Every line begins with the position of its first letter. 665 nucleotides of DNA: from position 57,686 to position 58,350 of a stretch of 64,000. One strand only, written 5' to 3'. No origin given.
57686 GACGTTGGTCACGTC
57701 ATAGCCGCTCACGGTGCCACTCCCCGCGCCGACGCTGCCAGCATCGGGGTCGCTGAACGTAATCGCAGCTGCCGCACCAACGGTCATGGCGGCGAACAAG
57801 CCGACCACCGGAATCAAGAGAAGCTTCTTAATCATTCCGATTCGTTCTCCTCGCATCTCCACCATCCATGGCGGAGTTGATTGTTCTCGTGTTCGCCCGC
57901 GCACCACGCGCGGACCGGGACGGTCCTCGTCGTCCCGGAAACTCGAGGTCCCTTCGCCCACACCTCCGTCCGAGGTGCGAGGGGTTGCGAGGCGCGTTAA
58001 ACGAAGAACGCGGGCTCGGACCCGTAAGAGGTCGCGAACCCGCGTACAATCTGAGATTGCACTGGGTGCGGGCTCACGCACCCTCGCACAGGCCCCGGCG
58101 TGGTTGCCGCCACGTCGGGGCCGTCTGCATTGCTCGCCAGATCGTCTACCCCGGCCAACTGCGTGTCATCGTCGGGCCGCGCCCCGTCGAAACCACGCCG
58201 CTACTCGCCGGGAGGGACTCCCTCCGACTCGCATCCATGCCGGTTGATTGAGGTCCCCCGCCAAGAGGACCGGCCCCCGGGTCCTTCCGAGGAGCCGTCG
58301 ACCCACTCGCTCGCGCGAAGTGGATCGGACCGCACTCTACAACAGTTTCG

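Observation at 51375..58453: SipW-type signal peptidase / TasA-like (SipW-cognate signal peptide) gene cluster with unusual companions; candidate novel surface-fibre or matrix system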

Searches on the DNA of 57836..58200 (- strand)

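Call 74: build_rna_model(alignment_id=A8)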
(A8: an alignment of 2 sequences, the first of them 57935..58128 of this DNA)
Model R1 built from alignment A8 (2 sequences, 205 columns); structure: RNAalifold consensus.
model positions 205; base pairs 45; branch points 4; effective number of sequences 1.29; information 0.59 bits per position. Calibrated on 0.2 Mb of random sequence (short: E-values are rough).
structure used (alignment columns):
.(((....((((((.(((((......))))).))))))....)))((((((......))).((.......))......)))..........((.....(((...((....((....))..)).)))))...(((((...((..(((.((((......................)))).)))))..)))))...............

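Call 75: search_with_rna_model(model_id=R1, sources=[window, L002, L003, L004, L005, L006, L007, L008, L009, L010, L011, L012, L013, L014, L015, L016, L017, L018, L019, L020, L021, L022, L023, L024, L025, L026, L027, L028, L029, L030, L031, L032, L033, L034, L035, L036, L037, L038, L039, L040, L041, L042, L043, L044, L045, L046, L047, L048, L049, L050, L051, L052, L053, L054, L055, L056, L057, L058, L059, L060, L061, L062, L063, L064, L065, L066, L067, L068, L069, L070, L071, L072, L073, L074, L075, L076, L077, L078, L079, L080, L081, L082, L083], max_evalue=1)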
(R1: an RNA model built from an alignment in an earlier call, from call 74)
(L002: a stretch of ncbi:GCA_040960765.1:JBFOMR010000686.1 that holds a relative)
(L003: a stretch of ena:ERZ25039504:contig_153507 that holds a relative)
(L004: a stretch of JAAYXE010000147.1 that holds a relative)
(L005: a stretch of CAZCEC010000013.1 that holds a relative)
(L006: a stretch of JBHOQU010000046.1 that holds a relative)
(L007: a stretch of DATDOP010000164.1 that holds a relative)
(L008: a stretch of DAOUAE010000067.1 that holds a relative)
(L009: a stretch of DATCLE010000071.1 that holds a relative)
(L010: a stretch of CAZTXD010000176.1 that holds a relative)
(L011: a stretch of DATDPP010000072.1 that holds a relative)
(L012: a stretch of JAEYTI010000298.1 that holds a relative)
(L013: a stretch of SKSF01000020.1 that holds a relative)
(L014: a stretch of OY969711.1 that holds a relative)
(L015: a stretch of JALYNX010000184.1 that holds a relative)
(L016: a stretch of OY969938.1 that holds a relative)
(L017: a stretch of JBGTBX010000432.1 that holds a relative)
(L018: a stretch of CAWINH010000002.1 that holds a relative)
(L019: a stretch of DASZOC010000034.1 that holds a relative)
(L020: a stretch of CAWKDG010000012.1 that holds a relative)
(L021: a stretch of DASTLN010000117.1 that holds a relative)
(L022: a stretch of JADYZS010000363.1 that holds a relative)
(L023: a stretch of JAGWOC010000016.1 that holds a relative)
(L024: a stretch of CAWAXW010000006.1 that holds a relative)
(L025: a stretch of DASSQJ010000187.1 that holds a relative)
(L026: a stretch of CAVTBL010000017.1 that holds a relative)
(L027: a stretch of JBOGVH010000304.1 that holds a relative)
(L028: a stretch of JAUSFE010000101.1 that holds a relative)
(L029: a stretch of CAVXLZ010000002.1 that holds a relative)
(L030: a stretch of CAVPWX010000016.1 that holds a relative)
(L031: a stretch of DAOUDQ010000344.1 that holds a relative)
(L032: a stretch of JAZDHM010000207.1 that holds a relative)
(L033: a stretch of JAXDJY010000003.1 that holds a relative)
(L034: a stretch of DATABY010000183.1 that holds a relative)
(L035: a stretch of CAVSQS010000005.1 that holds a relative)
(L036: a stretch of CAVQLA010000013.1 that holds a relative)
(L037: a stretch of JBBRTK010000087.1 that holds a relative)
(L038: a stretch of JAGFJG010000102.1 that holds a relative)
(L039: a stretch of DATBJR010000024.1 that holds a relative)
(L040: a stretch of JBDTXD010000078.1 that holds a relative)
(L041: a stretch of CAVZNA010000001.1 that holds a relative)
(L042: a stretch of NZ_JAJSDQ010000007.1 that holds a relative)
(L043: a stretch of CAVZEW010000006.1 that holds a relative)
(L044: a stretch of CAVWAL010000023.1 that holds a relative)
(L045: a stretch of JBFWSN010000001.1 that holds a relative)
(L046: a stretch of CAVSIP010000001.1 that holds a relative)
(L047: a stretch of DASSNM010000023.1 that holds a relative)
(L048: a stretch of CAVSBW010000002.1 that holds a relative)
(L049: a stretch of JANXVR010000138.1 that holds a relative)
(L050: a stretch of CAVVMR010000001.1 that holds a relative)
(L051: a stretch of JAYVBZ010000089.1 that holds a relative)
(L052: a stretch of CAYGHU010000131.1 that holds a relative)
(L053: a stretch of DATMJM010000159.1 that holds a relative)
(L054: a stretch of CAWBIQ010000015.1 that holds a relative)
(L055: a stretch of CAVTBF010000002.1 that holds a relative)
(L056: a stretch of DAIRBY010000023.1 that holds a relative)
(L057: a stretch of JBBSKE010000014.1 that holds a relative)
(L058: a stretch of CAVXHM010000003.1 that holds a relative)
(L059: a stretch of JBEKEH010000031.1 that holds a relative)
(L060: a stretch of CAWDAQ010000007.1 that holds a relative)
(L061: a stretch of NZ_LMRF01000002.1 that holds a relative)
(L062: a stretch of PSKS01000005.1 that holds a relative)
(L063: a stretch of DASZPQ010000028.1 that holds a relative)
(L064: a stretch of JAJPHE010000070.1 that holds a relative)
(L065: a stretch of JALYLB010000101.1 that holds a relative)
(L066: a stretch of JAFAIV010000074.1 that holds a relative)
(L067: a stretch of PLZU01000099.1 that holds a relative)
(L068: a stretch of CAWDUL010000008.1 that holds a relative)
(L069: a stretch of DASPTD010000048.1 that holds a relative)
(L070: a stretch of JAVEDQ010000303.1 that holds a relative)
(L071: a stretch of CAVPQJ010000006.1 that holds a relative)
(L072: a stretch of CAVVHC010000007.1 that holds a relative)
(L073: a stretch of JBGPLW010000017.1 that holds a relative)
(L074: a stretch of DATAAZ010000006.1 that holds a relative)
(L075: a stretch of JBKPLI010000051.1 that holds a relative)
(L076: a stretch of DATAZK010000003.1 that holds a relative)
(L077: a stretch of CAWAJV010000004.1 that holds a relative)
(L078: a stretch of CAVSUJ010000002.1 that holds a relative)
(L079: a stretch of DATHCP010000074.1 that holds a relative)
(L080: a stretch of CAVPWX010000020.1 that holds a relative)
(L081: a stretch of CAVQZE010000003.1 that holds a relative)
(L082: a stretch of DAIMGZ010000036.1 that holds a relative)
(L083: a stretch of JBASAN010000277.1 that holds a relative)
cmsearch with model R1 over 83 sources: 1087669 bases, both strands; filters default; matches with E-value up to 1: 8.
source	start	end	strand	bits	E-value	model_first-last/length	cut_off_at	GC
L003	8652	8850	+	214.7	3.3e-51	1-205/205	no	0.67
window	57935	58129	-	202.6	3.4e-48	1-205/205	no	0.68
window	58085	58162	+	26.5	0.00031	1-205/205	no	0.72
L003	8660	8689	-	23.6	0.0016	9-38/205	no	0.8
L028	2081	2184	+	18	0.04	1-205/205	no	0.6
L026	7199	7232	+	15.1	0.21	8-42/205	no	0.79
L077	15429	15528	+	14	0.39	1-205/205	no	0.69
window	48833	48940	-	12.6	0.88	1-205/205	no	0.73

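Call 82: build_rna_model(alignment_id=A10, structure=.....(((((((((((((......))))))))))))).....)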
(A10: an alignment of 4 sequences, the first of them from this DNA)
Model R2 built from alignment A10 (4 sequences, 42 columns); structure: as given.
model positions 42; base pairs 13; branch points 0; effective number of sequences 4; information 0.887 bits per position. Calibrated on 0.2 Mb of random sequence (short: E-values are rough).
structure used (alignment columns):
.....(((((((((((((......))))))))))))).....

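Call 83: search_with_rna_model(model_id=R2, sources=[window, L002, L003, L004, L005, L006, L007, L008, L009, L010, L011, L012, L013, L014, L015, L016, L017, L018, L019, L020, L021, L022, L023, L024, L025, L026, L027, L028, L029, L030, L031, L032, L033, L034, L035, L036, L037, L038, L039, L040, L041, L042, L043, L044, L045, L046, L047, L048, L049, L050, L051, L052, L053, L054, L055, L056, L057, L058, L059, L060, L061, L062, L063, L064, L065, L066, L067, L068, L069, L070, L071, L072, L073, L074, L075, L076, L077, L078, L079, L080, L081, L082, L083], max_evalue=5, show_alignments=0)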
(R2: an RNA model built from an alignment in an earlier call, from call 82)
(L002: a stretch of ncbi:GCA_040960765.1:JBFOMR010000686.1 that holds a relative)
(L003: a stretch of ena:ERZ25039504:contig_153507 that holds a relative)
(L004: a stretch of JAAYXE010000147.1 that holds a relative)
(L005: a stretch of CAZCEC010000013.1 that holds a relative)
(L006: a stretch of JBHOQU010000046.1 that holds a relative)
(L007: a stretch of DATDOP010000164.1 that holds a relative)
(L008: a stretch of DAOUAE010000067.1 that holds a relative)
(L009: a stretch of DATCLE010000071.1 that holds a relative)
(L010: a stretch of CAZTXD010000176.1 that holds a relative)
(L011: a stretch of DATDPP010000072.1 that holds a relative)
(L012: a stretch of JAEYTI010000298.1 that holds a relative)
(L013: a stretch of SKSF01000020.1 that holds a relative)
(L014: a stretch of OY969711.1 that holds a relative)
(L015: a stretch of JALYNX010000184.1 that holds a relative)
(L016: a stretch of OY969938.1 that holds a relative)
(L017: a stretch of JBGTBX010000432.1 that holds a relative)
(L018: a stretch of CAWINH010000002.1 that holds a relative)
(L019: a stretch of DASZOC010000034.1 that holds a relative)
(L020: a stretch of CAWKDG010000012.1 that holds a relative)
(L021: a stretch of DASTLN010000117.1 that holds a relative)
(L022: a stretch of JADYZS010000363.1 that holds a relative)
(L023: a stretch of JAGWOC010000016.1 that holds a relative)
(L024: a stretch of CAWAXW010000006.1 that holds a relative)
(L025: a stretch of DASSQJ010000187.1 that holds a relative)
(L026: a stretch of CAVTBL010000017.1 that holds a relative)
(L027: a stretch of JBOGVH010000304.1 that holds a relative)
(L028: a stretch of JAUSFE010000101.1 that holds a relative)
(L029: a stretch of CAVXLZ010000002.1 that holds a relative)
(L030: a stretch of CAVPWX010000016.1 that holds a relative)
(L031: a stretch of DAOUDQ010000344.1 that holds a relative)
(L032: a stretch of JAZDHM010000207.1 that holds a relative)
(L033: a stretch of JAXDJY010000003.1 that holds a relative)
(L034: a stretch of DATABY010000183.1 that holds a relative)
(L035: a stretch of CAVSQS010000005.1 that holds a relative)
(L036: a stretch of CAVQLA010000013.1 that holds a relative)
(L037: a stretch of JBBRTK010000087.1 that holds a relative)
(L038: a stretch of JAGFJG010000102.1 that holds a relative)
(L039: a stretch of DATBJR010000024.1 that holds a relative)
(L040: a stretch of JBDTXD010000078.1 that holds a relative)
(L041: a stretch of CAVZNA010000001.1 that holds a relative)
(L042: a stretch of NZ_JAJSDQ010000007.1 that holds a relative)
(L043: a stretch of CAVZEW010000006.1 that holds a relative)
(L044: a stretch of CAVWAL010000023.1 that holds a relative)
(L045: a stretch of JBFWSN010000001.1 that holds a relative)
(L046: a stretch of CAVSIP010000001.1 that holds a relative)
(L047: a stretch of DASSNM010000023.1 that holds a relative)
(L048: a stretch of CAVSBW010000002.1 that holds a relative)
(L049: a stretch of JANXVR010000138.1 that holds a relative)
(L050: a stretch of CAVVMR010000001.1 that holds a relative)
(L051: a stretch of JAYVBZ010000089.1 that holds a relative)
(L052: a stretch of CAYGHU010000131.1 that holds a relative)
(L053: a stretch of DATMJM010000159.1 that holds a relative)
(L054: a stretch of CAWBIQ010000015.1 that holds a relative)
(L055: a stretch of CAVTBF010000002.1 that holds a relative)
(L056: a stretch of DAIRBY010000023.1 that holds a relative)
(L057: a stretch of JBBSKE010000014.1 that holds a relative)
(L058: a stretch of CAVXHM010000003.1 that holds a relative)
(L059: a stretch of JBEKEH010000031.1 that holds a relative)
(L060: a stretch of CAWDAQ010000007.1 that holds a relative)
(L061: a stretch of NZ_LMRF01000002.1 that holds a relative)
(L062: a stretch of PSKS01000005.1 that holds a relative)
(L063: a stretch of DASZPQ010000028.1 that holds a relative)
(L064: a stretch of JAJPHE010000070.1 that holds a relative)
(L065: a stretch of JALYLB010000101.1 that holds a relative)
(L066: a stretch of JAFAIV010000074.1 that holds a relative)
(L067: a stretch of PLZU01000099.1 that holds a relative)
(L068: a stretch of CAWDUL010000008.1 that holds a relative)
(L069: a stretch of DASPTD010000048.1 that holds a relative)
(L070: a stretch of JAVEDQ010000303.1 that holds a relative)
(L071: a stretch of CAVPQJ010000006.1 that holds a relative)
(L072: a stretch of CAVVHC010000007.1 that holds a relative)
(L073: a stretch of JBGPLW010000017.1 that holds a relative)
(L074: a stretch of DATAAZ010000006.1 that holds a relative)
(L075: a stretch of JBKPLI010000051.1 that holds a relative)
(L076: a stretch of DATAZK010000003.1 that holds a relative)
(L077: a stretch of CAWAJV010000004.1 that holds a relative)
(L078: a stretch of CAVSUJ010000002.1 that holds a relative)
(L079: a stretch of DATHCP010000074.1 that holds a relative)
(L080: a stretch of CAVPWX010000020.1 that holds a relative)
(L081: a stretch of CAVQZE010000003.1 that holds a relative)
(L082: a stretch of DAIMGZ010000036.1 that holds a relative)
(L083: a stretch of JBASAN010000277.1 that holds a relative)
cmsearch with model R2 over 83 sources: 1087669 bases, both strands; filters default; matches with E-value up to 5: 21.
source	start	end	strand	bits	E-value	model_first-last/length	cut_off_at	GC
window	58086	58127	-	53.4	4.3e-10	1-42/42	no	0.79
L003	8654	8695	+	52.4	7.9e-10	1-42/42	no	0.76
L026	7193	7234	+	50.8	2e-09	1-42/42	no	0.74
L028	2080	2121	+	47.9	1.1e-08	1-42/42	no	0.64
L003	8660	8689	-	24.4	0.013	7-36/42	no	0.8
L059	1653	1707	-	24.3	0.014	1-42/42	no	0.78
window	58087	58127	+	24.2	0.015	1-42/42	no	0.78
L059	11817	11857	-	21.3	0.084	1-42/42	no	0.73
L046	795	832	+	17.4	0.85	1-42/42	no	0.89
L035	2572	2613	-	17.3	0.92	1-42/42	no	0.86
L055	1742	1784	+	17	1.1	1-42/42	no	0.74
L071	7444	7481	+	16.8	1.2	1-42/42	no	0.74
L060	4520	4558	+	16.8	1.2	1-42/42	no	0.85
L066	1582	1645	-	16.7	1.3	1-42/42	no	0.77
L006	6016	6052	-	16.7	1.3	1-42/42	no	0.76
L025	487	528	+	16.5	1.5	1-42/42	no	0.81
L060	1576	1609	-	15.6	2.5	1-42/42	no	0.85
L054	1130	1184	-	15.5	2.5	1-42/42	no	0.78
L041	2211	2254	+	14.7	4.1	1-42/42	no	0.84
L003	5163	5204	-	14.6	4.4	1-42/42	no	0.74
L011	8405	8438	-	14.6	4.5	1-42/42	no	0.76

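Call 102: search_with_rna_model(model_id=R1, sources=[L102, L103], max_evalue=1, show_alignments=1)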
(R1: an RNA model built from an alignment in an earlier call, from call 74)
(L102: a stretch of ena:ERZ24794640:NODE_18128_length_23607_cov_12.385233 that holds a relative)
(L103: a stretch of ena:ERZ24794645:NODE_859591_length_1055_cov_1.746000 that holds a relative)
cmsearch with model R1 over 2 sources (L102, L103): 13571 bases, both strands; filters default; matches with E-value up to 1: 6.
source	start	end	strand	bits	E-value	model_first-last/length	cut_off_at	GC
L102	5838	6036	+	118.9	3.3e-29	1-205/205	no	0.63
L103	371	569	+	118.9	3.3e-29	1-205/205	no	0.63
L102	5846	5876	-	22.6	3.5e-05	9-39/205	no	0.77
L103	379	409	-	22.6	3.5e-05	9-39/205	no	0.77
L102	6465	6480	-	11.5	0.022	16-31/205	no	0.88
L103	998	1013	-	11.5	0.022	16-31/205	no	0.88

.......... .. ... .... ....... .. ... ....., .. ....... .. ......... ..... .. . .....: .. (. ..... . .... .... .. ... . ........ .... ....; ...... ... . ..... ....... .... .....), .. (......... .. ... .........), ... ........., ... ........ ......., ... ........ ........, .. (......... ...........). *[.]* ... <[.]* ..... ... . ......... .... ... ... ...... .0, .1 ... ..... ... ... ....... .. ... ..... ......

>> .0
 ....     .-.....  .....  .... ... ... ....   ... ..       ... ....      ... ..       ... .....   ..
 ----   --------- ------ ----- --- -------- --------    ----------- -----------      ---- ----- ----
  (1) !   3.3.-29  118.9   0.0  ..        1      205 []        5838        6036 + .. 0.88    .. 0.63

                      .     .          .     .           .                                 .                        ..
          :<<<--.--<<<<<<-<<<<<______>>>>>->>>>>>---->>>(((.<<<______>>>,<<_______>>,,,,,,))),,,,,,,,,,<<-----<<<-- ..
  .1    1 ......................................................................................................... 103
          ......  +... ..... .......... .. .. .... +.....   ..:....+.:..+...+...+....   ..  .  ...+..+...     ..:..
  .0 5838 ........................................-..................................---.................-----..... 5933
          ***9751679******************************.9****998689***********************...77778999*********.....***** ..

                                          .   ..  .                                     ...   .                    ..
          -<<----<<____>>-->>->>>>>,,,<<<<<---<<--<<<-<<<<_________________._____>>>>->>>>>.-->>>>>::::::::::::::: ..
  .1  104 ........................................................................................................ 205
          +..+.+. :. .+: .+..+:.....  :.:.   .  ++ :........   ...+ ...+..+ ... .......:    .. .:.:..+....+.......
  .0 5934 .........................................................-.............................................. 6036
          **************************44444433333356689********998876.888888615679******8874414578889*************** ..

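Call 103: search_with_rna_model(model_id=R2, sources=[L102, L103], max_evalue=1)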
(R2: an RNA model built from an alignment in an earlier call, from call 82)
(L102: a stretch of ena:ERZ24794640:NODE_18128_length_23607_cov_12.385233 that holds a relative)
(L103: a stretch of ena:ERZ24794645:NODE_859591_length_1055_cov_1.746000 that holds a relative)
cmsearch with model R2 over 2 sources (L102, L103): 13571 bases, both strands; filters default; matches with E-value up to 1: 8.
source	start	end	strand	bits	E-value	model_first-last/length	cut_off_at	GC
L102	5841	5882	+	46.7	2.9e-10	1-42/42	no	0.69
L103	374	415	+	46.7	2.9e-10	1-42/42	no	0.69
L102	5846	5877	-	21.4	0.001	6-37/42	no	0.78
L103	379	410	-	21.4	0.001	6-37/42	no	0.78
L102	6465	6480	-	16.5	0.018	14-29/42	no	0.88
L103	998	1013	-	16.5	0.018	14-29/42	no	0.88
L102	2653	2692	+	10.9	0.5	1-42/42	no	0.62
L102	1008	1049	-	9.8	0.98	1-42/42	no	0.74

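Call 105: search_with_rna_model(model_id=R1, sources=[window, L003, L102], max_evalue=1e-10, make_alignment=true)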
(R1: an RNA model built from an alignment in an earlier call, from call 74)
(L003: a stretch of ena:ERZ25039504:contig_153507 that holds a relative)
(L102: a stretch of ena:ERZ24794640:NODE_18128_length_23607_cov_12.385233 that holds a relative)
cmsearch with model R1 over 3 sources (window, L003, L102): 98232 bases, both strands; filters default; matches with E-value up to 1e-10: 3.
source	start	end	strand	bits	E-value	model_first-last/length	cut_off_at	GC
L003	8652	8850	+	214.7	3e-52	1-205/205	no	0.67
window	57935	58129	-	202.6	3.1e-49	1-205/205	no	0.68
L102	5838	6036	+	118.9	2.4e-28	1-205/205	no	0.63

Alignment A12: 3 matches aligned to the model, 209 columns, each read 5' to 3' on its own strand. Consensus structure (alignment columns), stored with it:
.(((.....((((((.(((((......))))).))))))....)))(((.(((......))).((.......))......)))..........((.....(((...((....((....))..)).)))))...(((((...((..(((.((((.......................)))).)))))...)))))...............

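Call 108: search_rna_families(source=window, start=57836, end=58200, threshold=evalue, max_evalue=10)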
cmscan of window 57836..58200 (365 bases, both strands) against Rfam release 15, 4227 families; matches with E-value up to 10: 2.
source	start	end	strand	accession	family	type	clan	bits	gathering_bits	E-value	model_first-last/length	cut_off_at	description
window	58003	58083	-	RF02985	ftsZ-DE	Gene; sRNA;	-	17.6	72.2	0.5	1-69/69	no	ftsZ-DE RNA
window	57971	58026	+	RF01022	mir-611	Gene; miRNA;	-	16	90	1.1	1-65/65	no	mir-611 microRNA precursor family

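Call 113: search_with_rna_model(model_id=R1, sources=[L104, L105, L106], max_evalue=1, filters=off)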
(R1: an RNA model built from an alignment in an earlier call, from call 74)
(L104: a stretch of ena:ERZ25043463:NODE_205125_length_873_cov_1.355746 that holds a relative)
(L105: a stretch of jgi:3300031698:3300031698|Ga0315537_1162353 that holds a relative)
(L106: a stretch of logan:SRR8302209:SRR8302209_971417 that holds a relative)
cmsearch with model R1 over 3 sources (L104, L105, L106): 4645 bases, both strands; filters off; matches with E-value up to 1: 4.
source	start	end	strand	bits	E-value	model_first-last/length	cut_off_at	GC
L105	337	371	+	14.1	0.0016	5-42/205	no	0.71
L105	951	964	-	5.8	0.19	17-30/205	no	0.71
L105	337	370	-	5.7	0.2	6-42/205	no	0.71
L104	345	358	-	3.1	0.91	17-30/205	no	0.71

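Call 114: search_with_rna_model(model_id=R2, sources=[L104, L105, L106], max_evalue=1, filters=off)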
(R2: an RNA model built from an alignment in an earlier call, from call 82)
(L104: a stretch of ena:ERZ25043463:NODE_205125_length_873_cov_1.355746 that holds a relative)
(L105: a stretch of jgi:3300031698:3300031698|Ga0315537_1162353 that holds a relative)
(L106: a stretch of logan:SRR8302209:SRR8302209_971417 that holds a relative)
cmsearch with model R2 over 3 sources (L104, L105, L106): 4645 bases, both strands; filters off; matches with E-value up to 1: 6.
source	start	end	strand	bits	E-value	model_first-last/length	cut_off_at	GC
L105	334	374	+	20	0.00076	1-42/42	no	0.66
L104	408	447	+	12.9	0.051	1-42/42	no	0.75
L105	411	451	-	12.9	0.052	1-42/42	no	0.63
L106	1530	1571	-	8.7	0.62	1-42/42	no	0.5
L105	251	287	-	8.6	0.67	1-42/42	no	0.54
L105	951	964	-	8.3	0.8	15-28/42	no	0.71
